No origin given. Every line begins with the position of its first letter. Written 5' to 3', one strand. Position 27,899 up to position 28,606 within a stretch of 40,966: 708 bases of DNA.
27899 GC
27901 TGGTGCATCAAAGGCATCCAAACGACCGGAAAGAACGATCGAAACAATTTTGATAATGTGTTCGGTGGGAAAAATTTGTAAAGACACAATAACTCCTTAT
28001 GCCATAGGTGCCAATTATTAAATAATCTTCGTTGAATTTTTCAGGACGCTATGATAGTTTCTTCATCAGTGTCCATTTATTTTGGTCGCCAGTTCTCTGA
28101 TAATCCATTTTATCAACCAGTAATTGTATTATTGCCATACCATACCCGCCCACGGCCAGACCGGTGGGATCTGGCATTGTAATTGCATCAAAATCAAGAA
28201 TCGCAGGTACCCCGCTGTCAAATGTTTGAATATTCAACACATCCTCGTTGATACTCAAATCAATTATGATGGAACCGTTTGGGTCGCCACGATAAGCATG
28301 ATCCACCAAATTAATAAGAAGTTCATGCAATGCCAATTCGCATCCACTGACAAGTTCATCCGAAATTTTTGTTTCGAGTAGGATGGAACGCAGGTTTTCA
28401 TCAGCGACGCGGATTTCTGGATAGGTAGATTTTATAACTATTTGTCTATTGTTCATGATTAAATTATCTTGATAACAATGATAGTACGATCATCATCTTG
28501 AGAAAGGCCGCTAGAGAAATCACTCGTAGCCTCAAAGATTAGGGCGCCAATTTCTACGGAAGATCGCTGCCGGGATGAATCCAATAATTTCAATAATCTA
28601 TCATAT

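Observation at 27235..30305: Partner-switching module with no sigma factor (2 STAS, RsbW-type kinase, GAF-PP2C phosphatase, orphan receiver) inside a glycan-assembly operon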

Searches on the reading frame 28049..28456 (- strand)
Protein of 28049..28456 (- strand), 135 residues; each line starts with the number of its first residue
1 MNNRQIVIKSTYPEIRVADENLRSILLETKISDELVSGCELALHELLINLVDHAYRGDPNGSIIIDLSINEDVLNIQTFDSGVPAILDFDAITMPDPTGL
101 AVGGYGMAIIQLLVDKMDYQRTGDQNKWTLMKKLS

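Call 4: search_protein_families(library=pfam, proteins=[window:28049-28456:-], max_evalue=0.01)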
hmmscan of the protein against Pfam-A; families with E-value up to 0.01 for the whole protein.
window:28049-28456:- (135 aa): 2 families
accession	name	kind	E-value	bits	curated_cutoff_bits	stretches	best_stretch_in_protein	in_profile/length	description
PF13581.12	HATPase_c_2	-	2.9e-16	60.1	27.4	1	15-131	8-126/127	Histidine kinase-like ATPase domain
PF02518.31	HATPase_c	-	0.0083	17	26.4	0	40-118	3-88/111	Histidine kinase-, DNA gyrase B-, and HSP90-like ATPase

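Call 7: find_encoding_contigs(protein=window:28049-28456:-, flank=10000, max_places=6)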
Protein window:28049-28456:- (135 aa): 3 contigs read that carry it; 2 places shown.
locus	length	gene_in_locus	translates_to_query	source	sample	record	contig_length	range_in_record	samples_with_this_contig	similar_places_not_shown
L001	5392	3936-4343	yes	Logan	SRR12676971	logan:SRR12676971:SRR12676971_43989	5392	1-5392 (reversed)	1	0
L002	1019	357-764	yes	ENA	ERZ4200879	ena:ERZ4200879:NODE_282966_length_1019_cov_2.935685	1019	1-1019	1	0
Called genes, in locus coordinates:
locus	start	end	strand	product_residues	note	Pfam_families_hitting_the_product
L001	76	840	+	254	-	PF00535:Glycos_transf_2, PF13641:Glyco_tranf_2_3 (weak)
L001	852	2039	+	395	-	PF00534:Glycos_transf_1, PF13692:Glyco_trans_1_4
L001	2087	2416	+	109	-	PF01740:STAS, PF13466:STAS_2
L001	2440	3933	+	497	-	PF07228:SpoIIE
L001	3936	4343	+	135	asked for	PF13581:HATPase_c_2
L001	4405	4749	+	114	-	PF01740:STAS, PF13466:STAS_2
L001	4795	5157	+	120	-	PF00072:Response_reg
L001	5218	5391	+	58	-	?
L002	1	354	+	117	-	?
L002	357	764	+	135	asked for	PF13581:HATPase_c_2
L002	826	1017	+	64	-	?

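Call 8: find_homologous_proteins(query=window:28049-28456:-)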
Query window:28049-28456:- (135 aa): 9 proteins with E <= 0.001 among 21 candidates.
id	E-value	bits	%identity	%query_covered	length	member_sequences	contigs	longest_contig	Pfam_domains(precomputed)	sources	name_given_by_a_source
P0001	5.0e-82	290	100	100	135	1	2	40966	PF13581.13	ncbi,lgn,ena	-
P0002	1.5e-64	234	80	100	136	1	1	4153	PF13581.13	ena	-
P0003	4.3e-49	184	62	100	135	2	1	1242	PF13581.13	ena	-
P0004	6.4e-45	170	62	99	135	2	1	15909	PF13581.13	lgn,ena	-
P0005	3.4e-36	142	53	100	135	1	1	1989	PF13581.13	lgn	-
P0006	4.2e-33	132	51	100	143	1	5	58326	PF13581.13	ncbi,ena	-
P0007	1.5e-31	127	47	99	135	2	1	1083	PF13581.13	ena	-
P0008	2.6e-31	126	47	100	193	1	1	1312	PF13581.13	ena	-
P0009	1.9e-28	117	43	99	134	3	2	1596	PF13581.13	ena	-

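Call 9: find_encoding_contigs(protein=P0006, flank=10000, max_places=4)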
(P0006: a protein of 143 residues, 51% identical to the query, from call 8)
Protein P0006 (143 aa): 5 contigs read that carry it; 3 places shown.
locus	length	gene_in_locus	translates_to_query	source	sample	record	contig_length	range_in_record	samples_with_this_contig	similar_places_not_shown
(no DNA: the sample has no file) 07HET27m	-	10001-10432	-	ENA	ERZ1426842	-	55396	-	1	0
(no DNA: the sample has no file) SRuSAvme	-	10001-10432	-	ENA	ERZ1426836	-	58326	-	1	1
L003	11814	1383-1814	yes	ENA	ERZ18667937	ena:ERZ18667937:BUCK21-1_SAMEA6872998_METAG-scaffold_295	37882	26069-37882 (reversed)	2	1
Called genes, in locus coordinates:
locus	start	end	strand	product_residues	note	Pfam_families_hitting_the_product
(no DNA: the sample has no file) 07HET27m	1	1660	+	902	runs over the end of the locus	?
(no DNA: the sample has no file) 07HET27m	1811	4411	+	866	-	PF06439:3keto-disac_hyd (faint)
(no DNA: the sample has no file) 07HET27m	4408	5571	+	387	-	PF04188:Mannosyl_trans2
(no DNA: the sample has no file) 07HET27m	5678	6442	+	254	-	PF00535:Glycos_transf_2, PF13641:Glyco_tranf_2_3 (weak)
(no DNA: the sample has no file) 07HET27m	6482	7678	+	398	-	PF00534:Glycos_transf_1, PF13692:Glyco_trans_1_4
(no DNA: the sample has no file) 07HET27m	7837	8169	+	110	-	PF01740:STAS, PF13466:STAS_2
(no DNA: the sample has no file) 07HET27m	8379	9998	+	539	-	PF13492:GAF_3 (faint), PF07228:SpoIIE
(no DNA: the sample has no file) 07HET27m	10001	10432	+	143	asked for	PF13581:HATPase_c_2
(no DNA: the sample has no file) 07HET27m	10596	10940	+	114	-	PF01740:STAS, PF13466:STAS_2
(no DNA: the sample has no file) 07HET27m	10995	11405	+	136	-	PF00072:Response_reg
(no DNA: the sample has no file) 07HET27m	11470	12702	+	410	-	PF01943:Polysacc_synt, PF13440:Polysacc_synt_3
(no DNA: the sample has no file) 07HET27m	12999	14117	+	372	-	PF00483:NTP_transferase, PF12804:NTP_transf_3, PF22640:ManC_GMP_beta-helix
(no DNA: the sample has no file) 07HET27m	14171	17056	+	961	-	PF00989:PAS, PF08448:PAS_4, PF13188:PAS_8 (weak), PF13426:PAS_9, PF01590:GAF, PF00512:HisKA, PF02518:HATPase_c, PF00072:Response_reg, +3 more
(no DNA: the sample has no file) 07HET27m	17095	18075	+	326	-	PF20511:PMI_typeI_cat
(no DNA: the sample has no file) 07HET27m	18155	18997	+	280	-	PF01048:PNP_UDP_1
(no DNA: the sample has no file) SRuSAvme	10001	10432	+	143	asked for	PF13581:HATPase_c_2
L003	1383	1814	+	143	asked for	PF13581:HATPase_c_2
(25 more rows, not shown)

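Call 10: find_encoding_contigs(protein=P0004, flank=10000, max_places=4)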
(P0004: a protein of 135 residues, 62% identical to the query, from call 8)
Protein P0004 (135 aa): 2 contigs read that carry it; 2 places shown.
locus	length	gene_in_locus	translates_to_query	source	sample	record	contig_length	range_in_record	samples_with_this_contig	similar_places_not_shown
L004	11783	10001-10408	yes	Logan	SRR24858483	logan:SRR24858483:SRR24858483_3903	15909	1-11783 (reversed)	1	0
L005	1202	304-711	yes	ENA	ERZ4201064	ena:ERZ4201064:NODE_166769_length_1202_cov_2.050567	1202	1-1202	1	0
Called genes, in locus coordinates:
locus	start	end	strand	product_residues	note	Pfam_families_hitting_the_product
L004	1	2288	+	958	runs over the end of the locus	-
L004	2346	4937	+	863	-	PF06439:3keto-disac_hyd (faint)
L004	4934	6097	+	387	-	-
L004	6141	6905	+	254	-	PF00535:Glycos_transf_2, PF13641:Glyco_tranf_2_3 (faint)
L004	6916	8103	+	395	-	PF00534:Glycos_transf_1, PF13692:Glyco_trans_1_4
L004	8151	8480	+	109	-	PF01740:STAS, PF13466:STAS_2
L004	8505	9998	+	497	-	PF07228:SpoIIE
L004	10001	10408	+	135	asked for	PF13581:HATPase_c_2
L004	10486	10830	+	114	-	PF01740:STAS, PF13466:STAS_2 (weak)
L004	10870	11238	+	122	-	PF00072:Response_reg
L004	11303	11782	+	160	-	?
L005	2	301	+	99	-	?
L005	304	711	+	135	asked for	PF13581:HATPase_c_2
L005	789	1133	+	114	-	PF01740:STAS, PF13466:STAS_2 (weak)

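Call 26: search_protein_families(library=ncbifam, proteins=[window:28049-28456:-], max_evalue=0.001)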
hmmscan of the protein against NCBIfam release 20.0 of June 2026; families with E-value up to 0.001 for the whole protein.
window:28049-28456:- (135 aa): 5 families
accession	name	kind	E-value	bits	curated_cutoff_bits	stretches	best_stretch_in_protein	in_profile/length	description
NF003144.0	PRK04069.1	equivalog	2.9e-07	30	145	1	37-120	41-130/161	anti-sigma B factor RsbW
TIGR01924.1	rsbW_low_gc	equivalog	3.8e-07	29.7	155.05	1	36-119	40-129/159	anti-sigma B factor RsbW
TIGR01925.2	spIIAB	equivalog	1.2e-05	25.2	135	1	8-126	7-127/137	anti-sigma F factor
TIGR02956.1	TMAO_torS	equivalog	6.3e-05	21.3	676.5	1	21-118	555-661/967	TMAO reductase system sensor histidine kinase/response regulator TorS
NF008025.0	PRK10755.1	equivalog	0.00086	18.1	314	0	7-82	217-294/362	two-component system sensor histidine kinase PmrB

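Call 41: search_solved_structures(query=window:28049-28456:-, max_evalue=1, show_alignments=2)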
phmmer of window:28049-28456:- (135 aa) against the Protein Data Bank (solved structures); distinct sequences matched with E-value up to 1: 11.
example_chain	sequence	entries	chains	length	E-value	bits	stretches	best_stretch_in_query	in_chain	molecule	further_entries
6m36_A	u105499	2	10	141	4.5e-05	26.7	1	36-121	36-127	Serine-protein kinase RsbW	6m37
1tid_A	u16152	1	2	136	0.00015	25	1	33-120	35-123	Anti-sigma F factor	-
1th8_A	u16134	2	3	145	0.00016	24.9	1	33-121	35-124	Anti-sigma F factor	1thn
1til_A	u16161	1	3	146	0.00016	24.9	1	33-121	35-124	Anti-sigma F factor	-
1l0o_A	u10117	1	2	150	0.00017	24.8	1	33-121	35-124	Anti-sigma F factor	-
9qih_A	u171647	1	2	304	0.013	18.7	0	21-57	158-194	SenB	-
3jz3_A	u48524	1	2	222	0.014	18.6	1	38-113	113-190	Sensor protein qseC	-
9it2_A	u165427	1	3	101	0.14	15.4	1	34-100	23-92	Urease subunit gamma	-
9u7b_A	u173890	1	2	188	0.16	15.2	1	39-90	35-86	Possible transcriptional regulatory protein (Probably MarR-family)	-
6xkw_o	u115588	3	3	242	0.64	13.3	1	4-93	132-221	Cytochrome c oxidase, Cbb3-type, subunit II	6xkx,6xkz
8q84_A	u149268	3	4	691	0.71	13.1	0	17-77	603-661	Kinetochore protein NDC80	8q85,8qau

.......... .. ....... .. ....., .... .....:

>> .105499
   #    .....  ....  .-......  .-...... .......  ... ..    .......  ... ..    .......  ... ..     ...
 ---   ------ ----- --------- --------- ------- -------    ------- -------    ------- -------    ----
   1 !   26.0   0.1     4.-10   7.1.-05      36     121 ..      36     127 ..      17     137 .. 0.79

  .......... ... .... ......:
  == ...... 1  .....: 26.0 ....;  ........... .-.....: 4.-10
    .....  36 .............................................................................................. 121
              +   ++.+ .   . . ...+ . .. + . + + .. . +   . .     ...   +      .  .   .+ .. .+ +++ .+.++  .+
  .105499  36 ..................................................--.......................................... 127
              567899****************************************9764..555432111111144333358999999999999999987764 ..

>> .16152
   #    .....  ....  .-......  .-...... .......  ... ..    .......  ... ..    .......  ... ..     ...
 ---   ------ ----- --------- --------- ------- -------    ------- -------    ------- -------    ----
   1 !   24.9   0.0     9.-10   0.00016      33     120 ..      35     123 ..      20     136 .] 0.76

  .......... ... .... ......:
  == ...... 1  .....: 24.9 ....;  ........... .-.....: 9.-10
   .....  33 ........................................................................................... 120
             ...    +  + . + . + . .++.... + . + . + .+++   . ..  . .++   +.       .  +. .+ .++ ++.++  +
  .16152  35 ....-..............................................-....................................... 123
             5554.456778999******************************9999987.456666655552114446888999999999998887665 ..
